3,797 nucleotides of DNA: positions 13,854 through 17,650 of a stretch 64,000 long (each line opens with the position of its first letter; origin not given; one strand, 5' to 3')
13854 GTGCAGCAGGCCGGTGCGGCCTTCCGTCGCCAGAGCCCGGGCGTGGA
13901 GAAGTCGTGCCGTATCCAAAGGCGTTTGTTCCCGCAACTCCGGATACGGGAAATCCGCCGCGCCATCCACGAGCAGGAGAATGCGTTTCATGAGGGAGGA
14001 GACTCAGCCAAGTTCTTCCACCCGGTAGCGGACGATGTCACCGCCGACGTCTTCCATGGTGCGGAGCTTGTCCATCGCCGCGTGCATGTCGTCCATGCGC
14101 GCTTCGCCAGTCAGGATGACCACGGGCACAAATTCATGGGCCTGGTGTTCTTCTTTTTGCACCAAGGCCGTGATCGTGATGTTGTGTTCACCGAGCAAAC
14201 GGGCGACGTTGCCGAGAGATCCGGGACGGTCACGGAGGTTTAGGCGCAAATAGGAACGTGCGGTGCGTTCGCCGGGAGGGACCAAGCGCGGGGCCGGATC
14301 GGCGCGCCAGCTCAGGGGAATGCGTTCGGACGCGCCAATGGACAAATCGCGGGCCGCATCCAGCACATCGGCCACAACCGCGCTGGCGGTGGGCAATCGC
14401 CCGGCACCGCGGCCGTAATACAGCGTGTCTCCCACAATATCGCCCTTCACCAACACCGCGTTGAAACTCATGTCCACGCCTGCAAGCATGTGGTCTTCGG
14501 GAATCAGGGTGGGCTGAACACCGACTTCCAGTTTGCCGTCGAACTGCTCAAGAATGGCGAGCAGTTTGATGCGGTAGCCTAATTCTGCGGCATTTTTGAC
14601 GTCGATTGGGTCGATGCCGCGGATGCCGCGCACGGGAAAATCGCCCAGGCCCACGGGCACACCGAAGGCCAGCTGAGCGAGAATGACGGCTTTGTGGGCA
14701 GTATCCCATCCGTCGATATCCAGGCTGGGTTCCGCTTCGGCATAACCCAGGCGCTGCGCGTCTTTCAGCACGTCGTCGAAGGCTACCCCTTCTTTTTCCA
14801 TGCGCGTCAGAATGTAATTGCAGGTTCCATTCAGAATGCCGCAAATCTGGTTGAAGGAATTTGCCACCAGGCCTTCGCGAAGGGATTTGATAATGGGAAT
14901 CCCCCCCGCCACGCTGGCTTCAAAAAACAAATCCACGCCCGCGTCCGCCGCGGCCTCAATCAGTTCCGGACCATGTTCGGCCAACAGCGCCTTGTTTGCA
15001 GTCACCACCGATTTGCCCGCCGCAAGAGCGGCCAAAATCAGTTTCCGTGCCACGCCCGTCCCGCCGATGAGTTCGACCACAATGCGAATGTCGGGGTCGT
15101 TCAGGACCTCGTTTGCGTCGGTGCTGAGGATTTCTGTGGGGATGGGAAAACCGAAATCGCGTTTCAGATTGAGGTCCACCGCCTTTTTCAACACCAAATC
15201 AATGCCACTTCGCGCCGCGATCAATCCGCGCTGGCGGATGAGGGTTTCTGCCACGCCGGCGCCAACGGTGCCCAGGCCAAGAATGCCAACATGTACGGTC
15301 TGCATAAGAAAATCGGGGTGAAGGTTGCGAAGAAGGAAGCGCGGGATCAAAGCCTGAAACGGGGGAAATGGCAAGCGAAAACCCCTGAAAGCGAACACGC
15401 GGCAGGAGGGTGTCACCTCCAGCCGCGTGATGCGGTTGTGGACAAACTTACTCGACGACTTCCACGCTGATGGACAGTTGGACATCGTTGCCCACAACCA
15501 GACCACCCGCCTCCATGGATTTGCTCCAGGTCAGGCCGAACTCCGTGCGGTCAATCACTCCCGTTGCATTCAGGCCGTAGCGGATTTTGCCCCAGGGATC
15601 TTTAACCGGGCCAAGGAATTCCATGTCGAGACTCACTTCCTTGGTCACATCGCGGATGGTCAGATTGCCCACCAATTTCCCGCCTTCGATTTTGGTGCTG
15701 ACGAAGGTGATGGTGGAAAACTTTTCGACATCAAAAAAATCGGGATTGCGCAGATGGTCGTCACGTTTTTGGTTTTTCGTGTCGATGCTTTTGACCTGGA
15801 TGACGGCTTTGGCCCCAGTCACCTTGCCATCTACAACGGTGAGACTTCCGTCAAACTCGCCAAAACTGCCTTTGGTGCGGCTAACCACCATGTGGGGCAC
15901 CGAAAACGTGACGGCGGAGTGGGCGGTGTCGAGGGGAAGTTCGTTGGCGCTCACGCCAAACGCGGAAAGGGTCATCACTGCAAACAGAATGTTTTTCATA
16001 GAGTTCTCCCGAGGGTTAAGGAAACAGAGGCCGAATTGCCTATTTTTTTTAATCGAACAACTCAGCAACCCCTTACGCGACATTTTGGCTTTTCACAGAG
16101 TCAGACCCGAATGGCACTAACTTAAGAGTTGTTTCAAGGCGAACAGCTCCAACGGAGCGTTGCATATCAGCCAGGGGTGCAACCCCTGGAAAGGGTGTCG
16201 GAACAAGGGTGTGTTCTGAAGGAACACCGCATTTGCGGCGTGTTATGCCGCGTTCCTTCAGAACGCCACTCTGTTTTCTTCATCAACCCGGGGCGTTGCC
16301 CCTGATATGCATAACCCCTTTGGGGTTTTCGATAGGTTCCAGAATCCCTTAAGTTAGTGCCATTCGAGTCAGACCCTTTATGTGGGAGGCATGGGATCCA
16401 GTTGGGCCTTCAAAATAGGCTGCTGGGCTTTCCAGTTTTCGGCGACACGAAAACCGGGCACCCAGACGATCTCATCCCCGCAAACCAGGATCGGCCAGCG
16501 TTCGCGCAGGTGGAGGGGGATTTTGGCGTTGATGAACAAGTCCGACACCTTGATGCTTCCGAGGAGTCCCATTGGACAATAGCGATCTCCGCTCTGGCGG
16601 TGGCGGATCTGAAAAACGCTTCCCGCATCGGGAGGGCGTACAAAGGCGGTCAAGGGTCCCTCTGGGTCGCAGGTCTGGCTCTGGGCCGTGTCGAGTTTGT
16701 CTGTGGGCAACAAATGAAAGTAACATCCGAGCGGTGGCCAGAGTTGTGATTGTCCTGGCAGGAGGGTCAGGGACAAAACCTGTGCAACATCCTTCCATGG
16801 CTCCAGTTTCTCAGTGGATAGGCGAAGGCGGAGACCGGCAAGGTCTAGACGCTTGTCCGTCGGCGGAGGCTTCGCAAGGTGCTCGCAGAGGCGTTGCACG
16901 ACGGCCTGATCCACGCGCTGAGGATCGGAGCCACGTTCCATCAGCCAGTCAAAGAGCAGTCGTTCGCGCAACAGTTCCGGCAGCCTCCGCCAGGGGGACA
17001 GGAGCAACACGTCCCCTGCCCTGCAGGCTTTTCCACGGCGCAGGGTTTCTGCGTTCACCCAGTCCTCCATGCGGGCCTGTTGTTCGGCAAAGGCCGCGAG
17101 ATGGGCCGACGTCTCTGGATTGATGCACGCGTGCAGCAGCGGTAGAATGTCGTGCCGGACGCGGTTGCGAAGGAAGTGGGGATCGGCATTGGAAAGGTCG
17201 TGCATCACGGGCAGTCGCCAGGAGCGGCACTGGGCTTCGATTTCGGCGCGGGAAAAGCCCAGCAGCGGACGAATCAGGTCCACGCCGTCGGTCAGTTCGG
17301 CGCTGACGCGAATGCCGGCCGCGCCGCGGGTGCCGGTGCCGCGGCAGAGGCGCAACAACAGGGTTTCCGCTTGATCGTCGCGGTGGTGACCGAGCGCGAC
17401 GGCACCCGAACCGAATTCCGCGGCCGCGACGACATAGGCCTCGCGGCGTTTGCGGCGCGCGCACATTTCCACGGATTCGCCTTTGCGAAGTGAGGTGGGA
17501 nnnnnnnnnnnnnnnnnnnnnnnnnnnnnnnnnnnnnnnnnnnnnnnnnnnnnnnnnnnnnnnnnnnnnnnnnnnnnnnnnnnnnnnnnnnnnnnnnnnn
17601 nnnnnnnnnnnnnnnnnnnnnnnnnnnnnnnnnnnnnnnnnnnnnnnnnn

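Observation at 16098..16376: MITE-like 257-bp palindromic element with perfect 18-bp TIRs and an 11-bp target-site duplication between tilS and yceI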

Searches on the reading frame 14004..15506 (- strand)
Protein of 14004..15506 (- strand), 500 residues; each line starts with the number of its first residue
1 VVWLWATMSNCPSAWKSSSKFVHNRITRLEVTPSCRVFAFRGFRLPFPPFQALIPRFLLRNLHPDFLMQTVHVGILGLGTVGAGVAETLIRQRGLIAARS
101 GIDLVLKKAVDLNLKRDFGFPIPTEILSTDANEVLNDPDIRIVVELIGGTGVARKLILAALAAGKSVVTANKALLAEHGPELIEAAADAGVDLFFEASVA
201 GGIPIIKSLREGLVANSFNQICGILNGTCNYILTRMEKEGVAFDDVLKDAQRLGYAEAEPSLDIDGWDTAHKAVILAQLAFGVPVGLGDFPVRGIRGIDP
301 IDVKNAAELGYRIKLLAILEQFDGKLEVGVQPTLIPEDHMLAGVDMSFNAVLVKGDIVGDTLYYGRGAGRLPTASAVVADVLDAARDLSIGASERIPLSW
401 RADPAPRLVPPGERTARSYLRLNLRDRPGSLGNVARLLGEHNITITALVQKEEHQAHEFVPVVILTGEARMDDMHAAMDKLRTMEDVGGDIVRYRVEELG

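Call 13: search_protein_families(library=pfam, proteins=[window:14004-15506:-])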
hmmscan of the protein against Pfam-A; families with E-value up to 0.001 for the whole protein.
window:14004-15506:- (500 aa): 3 families
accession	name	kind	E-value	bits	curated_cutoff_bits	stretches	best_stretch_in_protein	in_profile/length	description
PF00742.24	Homoserine_dh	-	4.1e-64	216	22.9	1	204-382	1-173/173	Homoserine dehydrogenase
PF03447.22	NAD_binding_3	-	6.2e-17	62.8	24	1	77-196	1-116/116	Homoserine dehydrogenase, NAD binding domain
PF01842.31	ACT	-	1.3e-07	31.7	27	1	419-469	2-52/66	ACT domain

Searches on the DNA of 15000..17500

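Call 6: search_rna_families(source=window, start=15000, end=17500, threshold=evalue, max_evalue=1)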
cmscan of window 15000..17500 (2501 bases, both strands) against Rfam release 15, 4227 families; matches with E-value up to 1: 4.
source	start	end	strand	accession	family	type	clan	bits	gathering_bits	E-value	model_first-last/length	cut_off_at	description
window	16145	16189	-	RF01687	Acido-Lenti-1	Gene; sRNA;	-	29.2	37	0.00045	1-46/46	no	Acido-Lenti-1 RNA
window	16210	16267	+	RF03781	mir-4524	Gene; miRNA;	-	23.3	68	0.076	1-84/84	no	mir-4524 microRNA precursor family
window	16764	16857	+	RF01682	P8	Gene; sRNA;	-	21.4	60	0.87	1-78/78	no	Pseudomonas sRNA P8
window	16712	16796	+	RF01880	Xist_exon1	Gene; lncRNA;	-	16.6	50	0.18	1-85/85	no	X-chromosome inactivation gene exon 1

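Call 27: search_rna_families(source=window, start=16050, end=16420, threshold=evalue, max_evalue=1, show_alignments=2)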
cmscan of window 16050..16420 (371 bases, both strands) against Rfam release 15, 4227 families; matches with E-value up to 1: 3.
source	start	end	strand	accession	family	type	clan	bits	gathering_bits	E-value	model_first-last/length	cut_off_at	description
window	16145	16189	-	RF01687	Acido-Lenti-1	Gene; sRNA;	-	29.2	37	6.7e-05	1-46/46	no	Acido-Lenti-1 RNA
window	16210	16267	+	RF03781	mir-4524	Gene; miRNA;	-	23.3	68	0.011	1-84/84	no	mir-4524 microRNA precursor family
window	16211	16266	+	RF02262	MAT2A_C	Cis-reg;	-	17.8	47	0.51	1-52/52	no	MAT2A 3'UTR stem loop C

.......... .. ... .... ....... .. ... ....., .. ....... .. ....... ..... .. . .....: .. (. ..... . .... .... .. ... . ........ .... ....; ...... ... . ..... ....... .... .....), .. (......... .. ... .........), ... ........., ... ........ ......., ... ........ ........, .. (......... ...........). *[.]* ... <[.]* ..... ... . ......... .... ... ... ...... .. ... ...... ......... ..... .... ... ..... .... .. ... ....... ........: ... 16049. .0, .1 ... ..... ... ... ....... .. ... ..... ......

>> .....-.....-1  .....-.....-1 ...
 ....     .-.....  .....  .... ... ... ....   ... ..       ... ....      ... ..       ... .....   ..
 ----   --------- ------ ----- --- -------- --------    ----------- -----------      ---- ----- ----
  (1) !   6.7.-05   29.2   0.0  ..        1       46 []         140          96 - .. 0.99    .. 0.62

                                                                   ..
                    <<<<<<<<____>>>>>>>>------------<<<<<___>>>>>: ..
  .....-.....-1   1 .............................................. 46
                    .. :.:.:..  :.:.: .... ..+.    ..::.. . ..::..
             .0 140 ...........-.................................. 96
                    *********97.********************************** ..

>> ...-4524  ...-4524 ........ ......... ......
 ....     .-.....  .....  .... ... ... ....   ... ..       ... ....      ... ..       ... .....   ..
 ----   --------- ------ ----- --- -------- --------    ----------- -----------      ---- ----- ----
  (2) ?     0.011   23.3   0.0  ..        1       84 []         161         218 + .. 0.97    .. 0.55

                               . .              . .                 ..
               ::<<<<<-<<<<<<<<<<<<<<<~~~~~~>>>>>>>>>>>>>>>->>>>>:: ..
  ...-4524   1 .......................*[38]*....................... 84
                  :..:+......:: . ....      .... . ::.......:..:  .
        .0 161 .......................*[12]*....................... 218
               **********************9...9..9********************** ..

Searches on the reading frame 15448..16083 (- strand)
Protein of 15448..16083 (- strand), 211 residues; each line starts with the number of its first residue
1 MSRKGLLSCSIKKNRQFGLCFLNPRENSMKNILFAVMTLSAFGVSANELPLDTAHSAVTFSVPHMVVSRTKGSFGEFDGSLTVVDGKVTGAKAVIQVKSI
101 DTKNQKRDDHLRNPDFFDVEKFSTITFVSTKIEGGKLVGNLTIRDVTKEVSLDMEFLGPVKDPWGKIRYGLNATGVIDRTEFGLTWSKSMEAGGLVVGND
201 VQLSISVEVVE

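Call 13: search_protein_families(library=pfam, proteins=[window:15448-16083:-])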
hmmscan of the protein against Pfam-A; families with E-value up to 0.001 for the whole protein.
window:15448-16083:- (211 aa): 1 family
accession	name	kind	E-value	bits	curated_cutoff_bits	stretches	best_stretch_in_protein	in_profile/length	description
PF04264.18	YceI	-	2.9e-45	154.8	23.7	1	51-208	3-149/150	YceI-like domain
